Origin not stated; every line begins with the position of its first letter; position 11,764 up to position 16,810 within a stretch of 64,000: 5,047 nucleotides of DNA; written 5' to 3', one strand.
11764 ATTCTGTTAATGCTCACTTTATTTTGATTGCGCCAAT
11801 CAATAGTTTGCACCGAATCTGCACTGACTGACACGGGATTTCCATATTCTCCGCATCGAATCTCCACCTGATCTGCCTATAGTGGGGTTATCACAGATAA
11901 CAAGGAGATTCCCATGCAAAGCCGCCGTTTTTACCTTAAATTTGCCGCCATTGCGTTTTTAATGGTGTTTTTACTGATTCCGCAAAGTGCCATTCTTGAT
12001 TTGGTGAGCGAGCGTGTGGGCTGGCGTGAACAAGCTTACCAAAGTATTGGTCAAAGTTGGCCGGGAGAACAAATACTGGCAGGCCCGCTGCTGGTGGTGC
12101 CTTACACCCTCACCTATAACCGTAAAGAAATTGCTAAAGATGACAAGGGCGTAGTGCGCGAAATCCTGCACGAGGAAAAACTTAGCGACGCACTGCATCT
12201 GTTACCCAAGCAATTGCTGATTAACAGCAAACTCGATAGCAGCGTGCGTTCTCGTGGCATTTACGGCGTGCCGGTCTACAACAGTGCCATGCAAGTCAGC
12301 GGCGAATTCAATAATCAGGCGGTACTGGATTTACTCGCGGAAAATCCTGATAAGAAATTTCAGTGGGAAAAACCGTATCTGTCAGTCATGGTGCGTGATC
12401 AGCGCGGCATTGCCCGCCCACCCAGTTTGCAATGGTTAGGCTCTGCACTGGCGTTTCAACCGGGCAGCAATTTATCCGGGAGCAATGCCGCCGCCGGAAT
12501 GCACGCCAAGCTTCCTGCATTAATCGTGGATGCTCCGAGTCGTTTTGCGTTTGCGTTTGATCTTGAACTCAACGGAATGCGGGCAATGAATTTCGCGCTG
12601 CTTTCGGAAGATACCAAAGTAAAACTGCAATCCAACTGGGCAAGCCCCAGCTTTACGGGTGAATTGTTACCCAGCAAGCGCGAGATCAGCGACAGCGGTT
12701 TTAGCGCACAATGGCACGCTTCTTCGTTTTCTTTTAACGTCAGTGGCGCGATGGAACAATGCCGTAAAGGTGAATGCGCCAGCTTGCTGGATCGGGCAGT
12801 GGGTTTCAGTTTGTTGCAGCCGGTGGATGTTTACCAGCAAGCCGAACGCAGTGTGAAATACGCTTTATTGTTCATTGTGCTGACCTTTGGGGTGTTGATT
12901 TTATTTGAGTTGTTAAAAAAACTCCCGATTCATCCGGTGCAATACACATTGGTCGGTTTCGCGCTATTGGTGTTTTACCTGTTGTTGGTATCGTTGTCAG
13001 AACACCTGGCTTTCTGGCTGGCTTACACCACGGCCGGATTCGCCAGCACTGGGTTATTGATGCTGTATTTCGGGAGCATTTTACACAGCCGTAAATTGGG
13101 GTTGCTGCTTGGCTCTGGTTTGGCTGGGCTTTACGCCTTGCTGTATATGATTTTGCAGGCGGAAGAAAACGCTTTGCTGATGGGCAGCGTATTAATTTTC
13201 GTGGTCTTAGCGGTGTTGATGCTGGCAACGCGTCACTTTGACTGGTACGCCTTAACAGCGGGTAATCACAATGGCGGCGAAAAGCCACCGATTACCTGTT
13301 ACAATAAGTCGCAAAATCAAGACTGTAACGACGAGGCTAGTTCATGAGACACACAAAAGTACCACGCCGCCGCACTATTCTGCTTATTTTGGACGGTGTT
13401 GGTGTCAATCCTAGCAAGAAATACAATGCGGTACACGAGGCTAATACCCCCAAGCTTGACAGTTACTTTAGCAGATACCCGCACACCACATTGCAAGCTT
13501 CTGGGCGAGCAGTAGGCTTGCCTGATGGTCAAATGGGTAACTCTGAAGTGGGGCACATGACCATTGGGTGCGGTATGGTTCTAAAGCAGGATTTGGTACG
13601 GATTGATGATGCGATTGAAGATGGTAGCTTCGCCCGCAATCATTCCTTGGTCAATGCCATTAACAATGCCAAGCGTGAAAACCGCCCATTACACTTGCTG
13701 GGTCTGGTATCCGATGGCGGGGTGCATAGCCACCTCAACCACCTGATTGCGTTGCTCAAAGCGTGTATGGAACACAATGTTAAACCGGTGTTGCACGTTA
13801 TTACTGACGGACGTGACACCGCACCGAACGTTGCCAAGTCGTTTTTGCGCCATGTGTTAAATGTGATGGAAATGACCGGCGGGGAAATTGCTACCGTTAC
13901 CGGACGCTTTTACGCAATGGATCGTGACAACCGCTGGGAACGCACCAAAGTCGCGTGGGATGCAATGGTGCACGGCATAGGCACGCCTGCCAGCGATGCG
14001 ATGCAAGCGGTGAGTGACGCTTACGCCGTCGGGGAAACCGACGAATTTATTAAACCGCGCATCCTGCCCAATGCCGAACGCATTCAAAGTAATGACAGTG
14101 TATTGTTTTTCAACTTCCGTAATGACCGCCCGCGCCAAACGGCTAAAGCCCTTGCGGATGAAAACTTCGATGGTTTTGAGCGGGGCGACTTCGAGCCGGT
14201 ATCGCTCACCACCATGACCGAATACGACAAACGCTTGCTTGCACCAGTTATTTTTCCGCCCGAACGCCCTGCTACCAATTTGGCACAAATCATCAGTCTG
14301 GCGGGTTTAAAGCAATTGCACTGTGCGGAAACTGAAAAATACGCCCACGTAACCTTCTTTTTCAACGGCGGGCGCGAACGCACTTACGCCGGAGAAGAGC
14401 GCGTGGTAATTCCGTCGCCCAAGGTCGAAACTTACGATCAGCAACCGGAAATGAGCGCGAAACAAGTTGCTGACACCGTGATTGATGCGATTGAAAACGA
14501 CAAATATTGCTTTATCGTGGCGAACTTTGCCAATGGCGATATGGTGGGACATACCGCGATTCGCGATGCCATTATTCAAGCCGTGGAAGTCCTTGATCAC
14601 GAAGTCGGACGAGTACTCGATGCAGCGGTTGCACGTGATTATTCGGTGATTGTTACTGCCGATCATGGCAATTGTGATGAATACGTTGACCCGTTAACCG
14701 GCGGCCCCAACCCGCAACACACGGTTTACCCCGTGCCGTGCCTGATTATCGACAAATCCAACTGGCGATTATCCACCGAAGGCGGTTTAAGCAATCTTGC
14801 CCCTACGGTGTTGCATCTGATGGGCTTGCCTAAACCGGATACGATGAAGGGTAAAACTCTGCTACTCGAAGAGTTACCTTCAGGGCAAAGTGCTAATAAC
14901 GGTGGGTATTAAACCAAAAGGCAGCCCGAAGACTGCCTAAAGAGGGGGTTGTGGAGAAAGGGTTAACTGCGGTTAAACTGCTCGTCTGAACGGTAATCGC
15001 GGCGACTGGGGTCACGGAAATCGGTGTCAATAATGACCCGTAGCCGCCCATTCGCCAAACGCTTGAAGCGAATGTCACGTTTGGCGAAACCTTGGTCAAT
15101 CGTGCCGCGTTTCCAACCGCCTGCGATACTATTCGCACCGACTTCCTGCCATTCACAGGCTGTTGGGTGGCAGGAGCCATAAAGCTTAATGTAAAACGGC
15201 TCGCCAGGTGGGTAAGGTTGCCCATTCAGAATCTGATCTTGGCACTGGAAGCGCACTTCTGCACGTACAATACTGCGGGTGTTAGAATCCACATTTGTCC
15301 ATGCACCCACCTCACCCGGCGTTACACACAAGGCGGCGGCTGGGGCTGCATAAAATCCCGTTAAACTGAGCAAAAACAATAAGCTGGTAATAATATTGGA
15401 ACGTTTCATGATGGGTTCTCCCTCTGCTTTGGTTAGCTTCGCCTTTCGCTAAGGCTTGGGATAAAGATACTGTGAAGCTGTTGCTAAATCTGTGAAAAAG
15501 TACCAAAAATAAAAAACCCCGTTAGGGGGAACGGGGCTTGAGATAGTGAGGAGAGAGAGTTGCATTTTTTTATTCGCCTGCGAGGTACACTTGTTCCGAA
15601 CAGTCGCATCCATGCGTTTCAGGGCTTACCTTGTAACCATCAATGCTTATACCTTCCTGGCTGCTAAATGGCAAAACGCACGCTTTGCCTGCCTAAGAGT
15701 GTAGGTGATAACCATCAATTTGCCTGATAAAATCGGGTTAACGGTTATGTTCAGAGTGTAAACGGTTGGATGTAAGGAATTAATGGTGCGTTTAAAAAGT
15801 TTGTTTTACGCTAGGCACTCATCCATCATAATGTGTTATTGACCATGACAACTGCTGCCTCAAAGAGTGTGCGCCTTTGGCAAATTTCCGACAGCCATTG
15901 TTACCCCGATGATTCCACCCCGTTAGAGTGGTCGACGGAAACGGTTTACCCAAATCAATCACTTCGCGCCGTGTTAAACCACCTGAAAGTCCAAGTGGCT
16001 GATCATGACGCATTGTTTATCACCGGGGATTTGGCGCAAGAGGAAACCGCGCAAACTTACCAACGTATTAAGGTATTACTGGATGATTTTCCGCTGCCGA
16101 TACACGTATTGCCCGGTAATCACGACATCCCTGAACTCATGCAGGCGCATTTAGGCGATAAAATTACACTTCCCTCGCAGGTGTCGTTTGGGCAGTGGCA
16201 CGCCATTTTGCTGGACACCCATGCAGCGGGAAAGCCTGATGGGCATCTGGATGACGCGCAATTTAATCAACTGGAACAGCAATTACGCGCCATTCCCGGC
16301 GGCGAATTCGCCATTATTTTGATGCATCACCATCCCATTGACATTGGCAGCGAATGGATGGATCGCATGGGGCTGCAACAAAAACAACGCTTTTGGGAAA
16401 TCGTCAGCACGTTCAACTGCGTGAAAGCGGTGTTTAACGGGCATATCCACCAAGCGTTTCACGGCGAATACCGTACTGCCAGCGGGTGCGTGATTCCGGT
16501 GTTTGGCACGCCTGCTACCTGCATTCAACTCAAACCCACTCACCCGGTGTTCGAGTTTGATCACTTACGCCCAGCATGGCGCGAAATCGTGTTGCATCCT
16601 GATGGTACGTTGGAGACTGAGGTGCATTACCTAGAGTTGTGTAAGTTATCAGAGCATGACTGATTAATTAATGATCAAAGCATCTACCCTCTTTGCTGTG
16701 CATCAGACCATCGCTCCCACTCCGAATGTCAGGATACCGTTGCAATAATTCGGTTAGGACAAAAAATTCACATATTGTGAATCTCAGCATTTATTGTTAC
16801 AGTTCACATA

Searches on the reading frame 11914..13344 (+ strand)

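Call 21: search_protein_families(library=pfam, proteins=[window:11914-13344:+], max_evalue=0.00001)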
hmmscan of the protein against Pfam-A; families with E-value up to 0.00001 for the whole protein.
window:11914-13344:+ (477 aa): 1 family
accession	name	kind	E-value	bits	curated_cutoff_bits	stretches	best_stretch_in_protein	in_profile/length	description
PF06123.17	CreD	-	4.3e-142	474.4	23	1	7-445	3-428/428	Inner membrane protein CreD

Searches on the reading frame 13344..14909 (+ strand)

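Call 33: search_protein_families(library=pfam, proteins=[window:13344-14909:+], max_evalue=0.00001)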
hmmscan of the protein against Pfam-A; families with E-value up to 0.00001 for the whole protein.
window:13344-14909:+ (522 aa): 4 families
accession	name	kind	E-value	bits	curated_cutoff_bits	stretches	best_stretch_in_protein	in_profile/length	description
PF06415.18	iPGM_N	-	2.1e-76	256.7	27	1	87-296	1-217/217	BPG-independent PGAM N-terminus (iPGM_N)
PF01676.23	Metalloenzyme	-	1.9e-75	254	24.3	1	10-496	2-251/252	Metalloenzyme superfamily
PF00884.28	Sulfatase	-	1.8e-08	34.5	25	1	310-494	80-300/301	Sulfatase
PF01663.27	Phosphodiest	-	4.9e-06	26.8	23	1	370-442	136-220/342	Type I phosphodiesterase / nucleotide pyrophosphatase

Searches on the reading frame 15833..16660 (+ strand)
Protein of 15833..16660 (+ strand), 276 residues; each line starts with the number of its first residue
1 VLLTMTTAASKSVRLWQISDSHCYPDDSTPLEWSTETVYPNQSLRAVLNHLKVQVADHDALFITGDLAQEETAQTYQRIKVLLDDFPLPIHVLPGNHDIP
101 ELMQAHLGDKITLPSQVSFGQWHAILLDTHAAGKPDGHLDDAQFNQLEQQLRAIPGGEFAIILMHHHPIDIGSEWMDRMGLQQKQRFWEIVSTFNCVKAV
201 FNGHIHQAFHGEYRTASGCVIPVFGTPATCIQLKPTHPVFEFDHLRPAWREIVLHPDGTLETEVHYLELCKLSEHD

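Call 33: search_protein_families(library=pfam, proteins=[window:15833-16660:+], max_evalue=0.00001)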
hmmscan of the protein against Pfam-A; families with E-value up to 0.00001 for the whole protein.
window:15833-16660:+ (276 aa): 1 family
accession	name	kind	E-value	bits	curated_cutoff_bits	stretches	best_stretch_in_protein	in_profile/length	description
PF00149.33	Metallophos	-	1.1e-10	42.7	21.5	1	14-207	2-190/191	Calcineurin-like phosphoesterase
